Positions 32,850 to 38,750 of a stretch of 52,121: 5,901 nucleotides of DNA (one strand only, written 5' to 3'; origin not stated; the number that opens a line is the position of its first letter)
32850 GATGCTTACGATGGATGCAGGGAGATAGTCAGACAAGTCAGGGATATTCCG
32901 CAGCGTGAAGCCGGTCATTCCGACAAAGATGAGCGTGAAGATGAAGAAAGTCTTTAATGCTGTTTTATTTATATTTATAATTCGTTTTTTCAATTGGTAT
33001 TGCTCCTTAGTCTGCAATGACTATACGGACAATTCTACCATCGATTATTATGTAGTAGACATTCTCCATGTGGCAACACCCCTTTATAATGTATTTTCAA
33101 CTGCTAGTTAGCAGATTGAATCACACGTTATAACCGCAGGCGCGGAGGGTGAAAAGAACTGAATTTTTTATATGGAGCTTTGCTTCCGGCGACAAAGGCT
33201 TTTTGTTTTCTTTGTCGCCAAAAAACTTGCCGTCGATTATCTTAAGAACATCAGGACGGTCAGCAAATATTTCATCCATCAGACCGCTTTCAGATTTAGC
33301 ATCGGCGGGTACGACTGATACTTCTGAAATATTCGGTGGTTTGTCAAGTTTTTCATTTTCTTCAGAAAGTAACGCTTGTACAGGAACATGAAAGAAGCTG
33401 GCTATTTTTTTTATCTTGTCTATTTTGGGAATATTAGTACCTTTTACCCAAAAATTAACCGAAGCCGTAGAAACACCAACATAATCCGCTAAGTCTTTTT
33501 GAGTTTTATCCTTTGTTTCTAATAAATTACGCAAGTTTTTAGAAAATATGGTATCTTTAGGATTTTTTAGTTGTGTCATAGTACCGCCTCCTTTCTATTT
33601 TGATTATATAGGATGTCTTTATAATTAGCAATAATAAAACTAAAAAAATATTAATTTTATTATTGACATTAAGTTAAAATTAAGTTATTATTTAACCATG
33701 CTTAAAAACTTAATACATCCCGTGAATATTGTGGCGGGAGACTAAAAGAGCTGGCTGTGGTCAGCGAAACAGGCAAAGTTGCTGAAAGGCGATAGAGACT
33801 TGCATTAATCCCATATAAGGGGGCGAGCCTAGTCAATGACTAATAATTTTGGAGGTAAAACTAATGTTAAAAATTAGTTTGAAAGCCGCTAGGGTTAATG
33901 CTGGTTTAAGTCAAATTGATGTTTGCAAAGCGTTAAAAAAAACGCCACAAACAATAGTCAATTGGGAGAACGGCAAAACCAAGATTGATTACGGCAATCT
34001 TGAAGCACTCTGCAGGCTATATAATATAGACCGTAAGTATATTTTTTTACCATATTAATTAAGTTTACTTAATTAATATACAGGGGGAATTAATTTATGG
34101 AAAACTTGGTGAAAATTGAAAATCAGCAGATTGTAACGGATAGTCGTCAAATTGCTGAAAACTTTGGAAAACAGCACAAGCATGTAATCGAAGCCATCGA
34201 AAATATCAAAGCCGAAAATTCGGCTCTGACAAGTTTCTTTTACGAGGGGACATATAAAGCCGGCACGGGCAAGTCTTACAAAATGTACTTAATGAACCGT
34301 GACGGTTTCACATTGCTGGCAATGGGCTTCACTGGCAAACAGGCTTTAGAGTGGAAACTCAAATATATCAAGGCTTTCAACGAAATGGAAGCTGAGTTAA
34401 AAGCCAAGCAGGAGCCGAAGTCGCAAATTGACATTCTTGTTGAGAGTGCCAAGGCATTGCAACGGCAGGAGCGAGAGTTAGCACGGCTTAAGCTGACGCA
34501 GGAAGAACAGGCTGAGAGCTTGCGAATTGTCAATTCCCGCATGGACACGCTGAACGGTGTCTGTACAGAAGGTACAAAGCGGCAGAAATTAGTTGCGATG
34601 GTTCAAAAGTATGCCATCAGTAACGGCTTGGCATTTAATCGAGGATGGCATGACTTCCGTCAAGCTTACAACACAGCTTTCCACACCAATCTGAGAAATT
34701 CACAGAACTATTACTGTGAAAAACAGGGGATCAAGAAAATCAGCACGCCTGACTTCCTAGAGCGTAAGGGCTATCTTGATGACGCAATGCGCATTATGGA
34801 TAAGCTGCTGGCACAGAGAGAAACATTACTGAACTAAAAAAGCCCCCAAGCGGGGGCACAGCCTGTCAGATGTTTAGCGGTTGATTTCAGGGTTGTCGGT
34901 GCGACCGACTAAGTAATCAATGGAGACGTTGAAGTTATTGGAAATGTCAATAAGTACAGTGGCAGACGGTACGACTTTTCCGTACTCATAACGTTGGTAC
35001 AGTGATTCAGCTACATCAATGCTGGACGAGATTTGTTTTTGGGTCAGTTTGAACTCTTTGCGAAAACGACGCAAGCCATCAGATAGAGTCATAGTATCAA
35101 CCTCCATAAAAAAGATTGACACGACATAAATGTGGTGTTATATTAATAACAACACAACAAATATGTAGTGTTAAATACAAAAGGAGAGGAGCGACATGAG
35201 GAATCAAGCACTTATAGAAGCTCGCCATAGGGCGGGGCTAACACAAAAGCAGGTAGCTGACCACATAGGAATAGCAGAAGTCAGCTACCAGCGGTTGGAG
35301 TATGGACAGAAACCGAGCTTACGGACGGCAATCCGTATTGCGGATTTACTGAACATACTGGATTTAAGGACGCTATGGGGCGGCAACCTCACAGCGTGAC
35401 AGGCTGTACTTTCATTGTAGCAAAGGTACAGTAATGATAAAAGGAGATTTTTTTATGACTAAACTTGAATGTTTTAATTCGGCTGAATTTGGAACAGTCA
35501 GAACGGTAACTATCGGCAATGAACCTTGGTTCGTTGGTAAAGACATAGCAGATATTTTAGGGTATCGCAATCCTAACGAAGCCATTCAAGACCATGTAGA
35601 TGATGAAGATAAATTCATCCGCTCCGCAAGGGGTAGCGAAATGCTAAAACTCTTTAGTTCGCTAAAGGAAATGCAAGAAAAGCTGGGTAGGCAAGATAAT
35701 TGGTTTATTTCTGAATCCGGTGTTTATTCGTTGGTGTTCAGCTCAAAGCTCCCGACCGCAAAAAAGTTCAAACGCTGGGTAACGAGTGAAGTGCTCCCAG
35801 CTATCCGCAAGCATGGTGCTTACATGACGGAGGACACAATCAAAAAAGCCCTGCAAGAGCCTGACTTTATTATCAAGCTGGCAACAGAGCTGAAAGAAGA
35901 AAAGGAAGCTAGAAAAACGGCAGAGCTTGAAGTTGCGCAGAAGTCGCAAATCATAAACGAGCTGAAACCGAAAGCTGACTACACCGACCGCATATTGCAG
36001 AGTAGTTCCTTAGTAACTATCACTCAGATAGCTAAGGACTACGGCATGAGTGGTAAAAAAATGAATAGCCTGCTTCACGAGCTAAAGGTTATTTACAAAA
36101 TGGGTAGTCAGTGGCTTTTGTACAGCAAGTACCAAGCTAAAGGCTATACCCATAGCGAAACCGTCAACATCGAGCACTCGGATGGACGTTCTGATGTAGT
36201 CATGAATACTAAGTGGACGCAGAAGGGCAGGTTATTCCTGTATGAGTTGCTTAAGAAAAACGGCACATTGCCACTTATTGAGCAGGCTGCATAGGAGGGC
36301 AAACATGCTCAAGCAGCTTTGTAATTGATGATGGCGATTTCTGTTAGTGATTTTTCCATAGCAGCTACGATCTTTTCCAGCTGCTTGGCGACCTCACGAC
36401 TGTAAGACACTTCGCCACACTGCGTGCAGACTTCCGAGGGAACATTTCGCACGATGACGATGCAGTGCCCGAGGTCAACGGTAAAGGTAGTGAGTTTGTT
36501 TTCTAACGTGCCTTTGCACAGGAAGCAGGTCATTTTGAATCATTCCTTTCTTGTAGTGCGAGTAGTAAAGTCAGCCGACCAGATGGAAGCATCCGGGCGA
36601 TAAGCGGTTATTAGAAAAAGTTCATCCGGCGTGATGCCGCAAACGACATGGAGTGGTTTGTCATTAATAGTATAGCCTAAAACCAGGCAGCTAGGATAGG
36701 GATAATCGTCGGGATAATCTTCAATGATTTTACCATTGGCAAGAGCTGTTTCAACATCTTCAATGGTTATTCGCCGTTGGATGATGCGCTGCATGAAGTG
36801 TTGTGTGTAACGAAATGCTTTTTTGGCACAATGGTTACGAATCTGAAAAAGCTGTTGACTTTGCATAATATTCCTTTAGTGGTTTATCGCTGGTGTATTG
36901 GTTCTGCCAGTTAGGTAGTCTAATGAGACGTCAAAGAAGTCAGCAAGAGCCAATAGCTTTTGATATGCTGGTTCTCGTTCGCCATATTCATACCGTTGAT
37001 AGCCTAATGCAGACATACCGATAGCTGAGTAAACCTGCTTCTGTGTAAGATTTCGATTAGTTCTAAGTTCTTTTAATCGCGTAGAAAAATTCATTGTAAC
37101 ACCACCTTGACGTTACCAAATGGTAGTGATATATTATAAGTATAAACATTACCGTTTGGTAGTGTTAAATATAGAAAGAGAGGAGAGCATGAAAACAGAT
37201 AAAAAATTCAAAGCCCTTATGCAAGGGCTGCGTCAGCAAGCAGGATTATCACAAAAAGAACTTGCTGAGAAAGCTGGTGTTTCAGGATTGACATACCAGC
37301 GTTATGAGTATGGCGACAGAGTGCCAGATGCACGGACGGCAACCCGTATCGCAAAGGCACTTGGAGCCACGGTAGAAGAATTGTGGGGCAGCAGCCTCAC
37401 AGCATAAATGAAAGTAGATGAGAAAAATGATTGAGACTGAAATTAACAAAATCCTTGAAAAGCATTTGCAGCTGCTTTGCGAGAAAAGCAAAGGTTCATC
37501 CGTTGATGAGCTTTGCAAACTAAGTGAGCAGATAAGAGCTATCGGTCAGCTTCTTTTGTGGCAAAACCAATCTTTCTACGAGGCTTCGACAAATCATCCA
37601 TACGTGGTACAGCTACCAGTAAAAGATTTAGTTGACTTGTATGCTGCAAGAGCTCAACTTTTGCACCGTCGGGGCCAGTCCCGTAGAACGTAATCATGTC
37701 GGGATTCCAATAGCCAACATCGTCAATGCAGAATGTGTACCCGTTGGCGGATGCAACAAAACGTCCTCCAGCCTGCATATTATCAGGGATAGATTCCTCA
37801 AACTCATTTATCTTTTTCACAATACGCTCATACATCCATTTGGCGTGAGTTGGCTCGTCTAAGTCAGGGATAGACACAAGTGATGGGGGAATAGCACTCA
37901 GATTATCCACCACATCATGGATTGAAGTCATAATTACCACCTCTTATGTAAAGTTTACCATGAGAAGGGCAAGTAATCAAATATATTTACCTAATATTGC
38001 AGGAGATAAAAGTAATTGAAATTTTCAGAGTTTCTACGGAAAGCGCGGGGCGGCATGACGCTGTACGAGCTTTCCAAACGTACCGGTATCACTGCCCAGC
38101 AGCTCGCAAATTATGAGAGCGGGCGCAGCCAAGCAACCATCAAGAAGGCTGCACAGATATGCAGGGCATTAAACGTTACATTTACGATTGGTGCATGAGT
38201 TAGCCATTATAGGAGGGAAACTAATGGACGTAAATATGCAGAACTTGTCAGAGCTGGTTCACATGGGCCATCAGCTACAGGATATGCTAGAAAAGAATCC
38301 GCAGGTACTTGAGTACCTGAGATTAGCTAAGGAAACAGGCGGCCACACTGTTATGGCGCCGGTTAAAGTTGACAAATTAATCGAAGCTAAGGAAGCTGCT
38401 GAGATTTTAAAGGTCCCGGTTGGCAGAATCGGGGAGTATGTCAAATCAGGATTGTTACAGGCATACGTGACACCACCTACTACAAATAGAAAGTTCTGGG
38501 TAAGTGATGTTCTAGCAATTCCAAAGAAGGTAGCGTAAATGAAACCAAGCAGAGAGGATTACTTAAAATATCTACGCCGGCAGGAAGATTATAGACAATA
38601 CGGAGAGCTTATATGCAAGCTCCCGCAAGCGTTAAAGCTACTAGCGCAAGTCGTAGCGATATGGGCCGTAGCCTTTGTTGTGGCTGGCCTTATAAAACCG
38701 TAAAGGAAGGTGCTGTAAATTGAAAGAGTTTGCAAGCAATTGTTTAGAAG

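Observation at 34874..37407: Duplicated divergent XRE-HTH regulator pairs with near-identical leaders, giving seven XRE proteins within 5 kb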

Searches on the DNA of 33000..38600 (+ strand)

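Call 11: search_dna_similar(query=window:33000-38600:+, collection=phages, mode=near, max_rows=20)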
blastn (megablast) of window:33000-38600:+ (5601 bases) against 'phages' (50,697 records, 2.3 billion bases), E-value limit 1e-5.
No match.
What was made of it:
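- Tried and rejected: A megablast of 33000-38600 found none (call 11).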

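Call 72: search_rna_families(source=window, start=33000, end=38600, threshold=evalue, max_evalue=1)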
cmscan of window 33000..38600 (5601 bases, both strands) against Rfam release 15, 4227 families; matches with E-value up to 1: 2.
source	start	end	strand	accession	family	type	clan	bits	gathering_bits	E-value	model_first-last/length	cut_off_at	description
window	33549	33640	+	RF01797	fstAT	Gene; antitoxin;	-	27.6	72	0.083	1-94/94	no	Fst antitoxin sRNA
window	35862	35902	+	RF01570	Dictyostelium_SRP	Gene;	CL00003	14.4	90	0.76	171-211/283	no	Dictyostelium signal recognition particle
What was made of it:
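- Tried and rejected: There is no Rfam match (call 72).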

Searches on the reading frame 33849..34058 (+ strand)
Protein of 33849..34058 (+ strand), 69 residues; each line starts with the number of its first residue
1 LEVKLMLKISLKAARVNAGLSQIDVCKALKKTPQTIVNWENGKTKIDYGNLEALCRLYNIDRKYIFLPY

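Call 9: search_protein_families(library=pfam, proteins=[window:33849-34058:+], max_evalue=0.01)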
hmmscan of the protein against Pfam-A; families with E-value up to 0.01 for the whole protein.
window:33849-34058:+ (69 aa): 4 families
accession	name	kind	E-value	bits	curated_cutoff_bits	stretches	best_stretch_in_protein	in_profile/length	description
PF01381.28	HTH_3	-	1.8e-13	50.7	23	1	11-64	1-54/55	Helix-turn-helix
PF12844.13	HTH_19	-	1.4e-10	41.4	30.2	1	11-66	4-59/64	Helix-turn-helix domain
PF13560.12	HTH_31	-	1.1e-08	35.7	27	1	11-62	6-58/64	Helix-turn-helix domain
PF13443.12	HTH_26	-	0.0015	19.2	22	1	18-60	9-52/63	Cro/C1-type HTH DNA-binding domain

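Call 14: search_protein_families(library=phrogs, proteins=[window:33849-34058:+], max_evalue=0.001)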
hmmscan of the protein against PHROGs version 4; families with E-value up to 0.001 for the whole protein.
window:33849-34058:+ (69 aa): 12 families
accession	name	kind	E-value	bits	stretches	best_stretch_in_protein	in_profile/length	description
phrog_3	-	transcription regulation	1.3e-10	42.6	1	2-68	84-148/430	transcriptional repressor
phrog_8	-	transcription regulation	2.5e-10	41.3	1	8-65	78-215/346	transcriptional regulator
phrog_2967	-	transcription regulation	6e-10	40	1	10-67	14-71/225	transcriptional regulator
phrog_4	-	transcription regulation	2.8e-07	30.9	1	7-65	137-191/400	transcriptional repressor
phrog_2439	-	transcription regulation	3.5e-06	27.1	1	10-67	11-68/367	transcriptional regulator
phrog_7396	-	unknown function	1.3e-05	26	1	10-66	19-78/227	-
phrog_1373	-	transcription regulation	1.6e-05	26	1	7-60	64-117/166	transcriptional regulator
phrog_2328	-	transcription regulation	2.9e-05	24.9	1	11-62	20-71/128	transcriptional repressor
phrog_7950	-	transcription regulation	7.3e-05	23.8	1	10-42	11-43/68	transcriptional repressor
phrog_9908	-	DNA, RNA and nucleotide metabolism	8.1e-05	22.9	1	6-61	13-68/282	DNA binding protein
phrog_1124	-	transcription regulation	0.00038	21.1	1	11-59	13-60/177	transcriptional regulator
phrog_955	-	DNA, RNA and nucleotide metabolism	0.00063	20.5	1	11-57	29-75/142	HTH DNA binding protein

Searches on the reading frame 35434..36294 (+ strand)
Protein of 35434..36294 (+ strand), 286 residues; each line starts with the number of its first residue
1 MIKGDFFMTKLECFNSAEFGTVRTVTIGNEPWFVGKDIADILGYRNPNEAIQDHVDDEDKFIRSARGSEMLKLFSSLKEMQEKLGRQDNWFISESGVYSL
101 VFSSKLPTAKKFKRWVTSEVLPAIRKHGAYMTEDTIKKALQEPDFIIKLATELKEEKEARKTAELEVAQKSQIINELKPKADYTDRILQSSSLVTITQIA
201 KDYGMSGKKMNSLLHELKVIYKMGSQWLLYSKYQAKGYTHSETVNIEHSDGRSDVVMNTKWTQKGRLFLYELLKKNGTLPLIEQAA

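Call 9: search_protein_families(library=pfam, proteins=[window:35434-36294:+], max_evalue=0.01)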
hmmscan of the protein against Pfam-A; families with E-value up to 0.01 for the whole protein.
window:35434-36294:+ (286 aa): 2 families
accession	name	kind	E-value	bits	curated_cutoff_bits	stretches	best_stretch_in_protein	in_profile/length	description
PF03374.19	ANT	-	2.4e-36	124.8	25.3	1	172-275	2-107/108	Phage antirepressor protein KilAC domain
PF02498.22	Bro-N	-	3.4e-30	105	25.6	1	22-122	2-96/96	BRO family, N-terminal domain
